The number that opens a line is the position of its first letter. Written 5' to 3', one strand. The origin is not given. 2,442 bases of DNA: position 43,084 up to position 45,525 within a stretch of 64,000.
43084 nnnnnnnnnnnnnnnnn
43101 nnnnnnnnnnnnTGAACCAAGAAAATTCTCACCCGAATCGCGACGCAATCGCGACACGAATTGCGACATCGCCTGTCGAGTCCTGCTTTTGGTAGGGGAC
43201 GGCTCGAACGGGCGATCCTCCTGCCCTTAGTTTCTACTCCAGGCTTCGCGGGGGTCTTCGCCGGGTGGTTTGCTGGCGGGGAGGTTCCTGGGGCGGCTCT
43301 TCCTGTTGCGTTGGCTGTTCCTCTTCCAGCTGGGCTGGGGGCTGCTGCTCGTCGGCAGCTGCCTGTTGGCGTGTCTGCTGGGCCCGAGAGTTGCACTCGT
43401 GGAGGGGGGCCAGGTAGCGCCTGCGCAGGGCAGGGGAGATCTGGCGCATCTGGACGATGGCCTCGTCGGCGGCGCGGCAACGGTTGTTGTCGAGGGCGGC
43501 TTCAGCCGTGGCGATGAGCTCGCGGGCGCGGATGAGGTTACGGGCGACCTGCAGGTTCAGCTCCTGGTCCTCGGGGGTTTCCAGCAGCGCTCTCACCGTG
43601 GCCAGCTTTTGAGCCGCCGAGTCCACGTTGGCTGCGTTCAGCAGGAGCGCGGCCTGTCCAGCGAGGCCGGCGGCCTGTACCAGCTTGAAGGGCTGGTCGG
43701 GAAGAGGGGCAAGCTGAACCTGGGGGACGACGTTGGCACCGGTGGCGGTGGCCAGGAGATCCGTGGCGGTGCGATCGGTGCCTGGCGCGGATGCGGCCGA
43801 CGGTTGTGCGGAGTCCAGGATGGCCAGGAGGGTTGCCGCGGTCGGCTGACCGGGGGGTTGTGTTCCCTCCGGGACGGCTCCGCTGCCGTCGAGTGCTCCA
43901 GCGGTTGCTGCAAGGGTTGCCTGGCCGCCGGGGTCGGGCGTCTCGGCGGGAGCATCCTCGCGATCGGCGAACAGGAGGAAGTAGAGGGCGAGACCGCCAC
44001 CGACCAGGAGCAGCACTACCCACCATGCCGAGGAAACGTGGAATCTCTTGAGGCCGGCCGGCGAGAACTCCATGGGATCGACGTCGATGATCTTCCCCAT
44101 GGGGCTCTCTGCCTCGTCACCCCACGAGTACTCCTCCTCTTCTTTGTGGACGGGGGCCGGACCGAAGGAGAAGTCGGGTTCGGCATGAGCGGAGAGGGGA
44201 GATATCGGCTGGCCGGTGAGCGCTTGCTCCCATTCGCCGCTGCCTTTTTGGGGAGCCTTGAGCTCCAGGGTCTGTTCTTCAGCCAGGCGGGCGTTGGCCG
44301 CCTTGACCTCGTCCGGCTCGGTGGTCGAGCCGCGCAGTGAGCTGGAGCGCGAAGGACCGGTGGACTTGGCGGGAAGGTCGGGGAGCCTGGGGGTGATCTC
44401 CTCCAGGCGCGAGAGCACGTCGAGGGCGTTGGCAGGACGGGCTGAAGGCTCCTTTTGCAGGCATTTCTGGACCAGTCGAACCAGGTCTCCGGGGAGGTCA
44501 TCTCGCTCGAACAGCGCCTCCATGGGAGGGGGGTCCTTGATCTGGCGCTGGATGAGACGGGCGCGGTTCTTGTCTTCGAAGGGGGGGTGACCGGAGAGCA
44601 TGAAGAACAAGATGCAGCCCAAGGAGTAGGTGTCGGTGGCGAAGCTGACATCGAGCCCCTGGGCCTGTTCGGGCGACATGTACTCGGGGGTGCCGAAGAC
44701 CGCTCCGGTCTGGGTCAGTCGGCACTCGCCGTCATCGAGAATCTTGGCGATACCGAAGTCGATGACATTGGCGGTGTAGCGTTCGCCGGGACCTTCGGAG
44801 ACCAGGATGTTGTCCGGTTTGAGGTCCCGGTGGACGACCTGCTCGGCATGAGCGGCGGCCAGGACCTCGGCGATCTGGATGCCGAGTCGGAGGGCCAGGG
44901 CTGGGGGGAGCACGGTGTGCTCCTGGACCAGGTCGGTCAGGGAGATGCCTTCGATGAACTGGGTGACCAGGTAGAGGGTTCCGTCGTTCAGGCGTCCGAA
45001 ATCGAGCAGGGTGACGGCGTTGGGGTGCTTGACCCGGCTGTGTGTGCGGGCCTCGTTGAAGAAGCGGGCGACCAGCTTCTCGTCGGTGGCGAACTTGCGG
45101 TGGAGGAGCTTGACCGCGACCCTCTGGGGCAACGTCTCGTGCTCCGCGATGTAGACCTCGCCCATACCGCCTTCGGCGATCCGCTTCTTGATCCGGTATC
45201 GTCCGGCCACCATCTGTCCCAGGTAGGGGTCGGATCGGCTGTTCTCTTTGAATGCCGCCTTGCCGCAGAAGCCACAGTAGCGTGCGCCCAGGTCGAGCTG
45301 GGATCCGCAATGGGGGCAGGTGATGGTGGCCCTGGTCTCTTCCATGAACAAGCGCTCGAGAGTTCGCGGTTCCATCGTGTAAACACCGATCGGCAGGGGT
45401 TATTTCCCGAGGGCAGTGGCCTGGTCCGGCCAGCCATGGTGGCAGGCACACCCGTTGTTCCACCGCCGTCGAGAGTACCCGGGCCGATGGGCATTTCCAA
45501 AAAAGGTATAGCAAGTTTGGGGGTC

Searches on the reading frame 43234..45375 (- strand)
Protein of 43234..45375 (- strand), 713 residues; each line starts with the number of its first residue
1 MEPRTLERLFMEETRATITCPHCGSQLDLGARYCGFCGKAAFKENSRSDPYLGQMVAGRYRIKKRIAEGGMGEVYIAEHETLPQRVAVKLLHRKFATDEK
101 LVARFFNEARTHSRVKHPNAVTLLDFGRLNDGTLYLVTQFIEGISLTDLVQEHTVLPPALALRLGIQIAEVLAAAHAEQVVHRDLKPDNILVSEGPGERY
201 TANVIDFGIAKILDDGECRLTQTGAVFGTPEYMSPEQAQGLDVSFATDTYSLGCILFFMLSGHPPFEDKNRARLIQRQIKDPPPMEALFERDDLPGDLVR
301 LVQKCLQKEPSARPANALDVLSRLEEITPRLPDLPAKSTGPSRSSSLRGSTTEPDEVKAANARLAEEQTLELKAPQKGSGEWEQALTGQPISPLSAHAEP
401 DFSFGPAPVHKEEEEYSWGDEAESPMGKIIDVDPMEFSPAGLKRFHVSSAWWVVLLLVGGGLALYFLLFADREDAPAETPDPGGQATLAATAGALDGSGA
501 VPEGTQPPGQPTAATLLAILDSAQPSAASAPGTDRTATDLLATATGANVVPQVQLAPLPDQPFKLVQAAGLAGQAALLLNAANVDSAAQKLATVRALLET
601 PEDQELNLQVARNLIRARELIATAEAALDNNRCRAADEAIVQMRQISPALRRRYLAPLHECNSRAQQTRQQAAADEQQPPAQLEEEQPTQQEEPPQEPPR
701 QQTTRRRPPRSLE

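Call 13: search_protein_families(library=pfam, proteins=[window:43234-45375:-], max_evalue=0.001)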
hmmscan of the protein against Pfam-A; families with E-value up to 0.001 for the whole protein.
window:43234-45375:- (713 aa): 7 families
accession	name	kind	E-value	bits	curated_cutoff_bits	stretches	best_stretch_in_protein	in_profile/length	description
PF00069.31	Pkinase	-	1.5e-47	162.7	31.7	1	60-315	1-253/263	Protein kinase domain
PF07714.23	PK_Tyr_Ser-Thr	-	2.6e-31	109.3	23.1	1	62-315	3-250/258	Protein tyrosine and serine/threonine kinase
PF06293.20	Kdo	-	2.7e-06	27.4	21.3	1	136-207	94-166/207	Lipopolysaccharide kinase (Kdo/WaaP) family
PF13240.11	Zn_Ribbon_1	-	1.4e-05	25.1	25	1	20-39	2-21/23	zinc-ribbon domain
PF24463.1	DUF7577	-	7.9e-05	22.6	28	1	17-39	2-24/27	Domain of unknown function (DUF7577)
PF03109.22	ABC1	-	0.00012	21.8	22.9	0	135-214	144-218/244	ABC1 atypical kinase-like domain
PF14531.12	Kinase-like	-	0.00058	19.6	25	1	152-272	138-257/289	Kinase-like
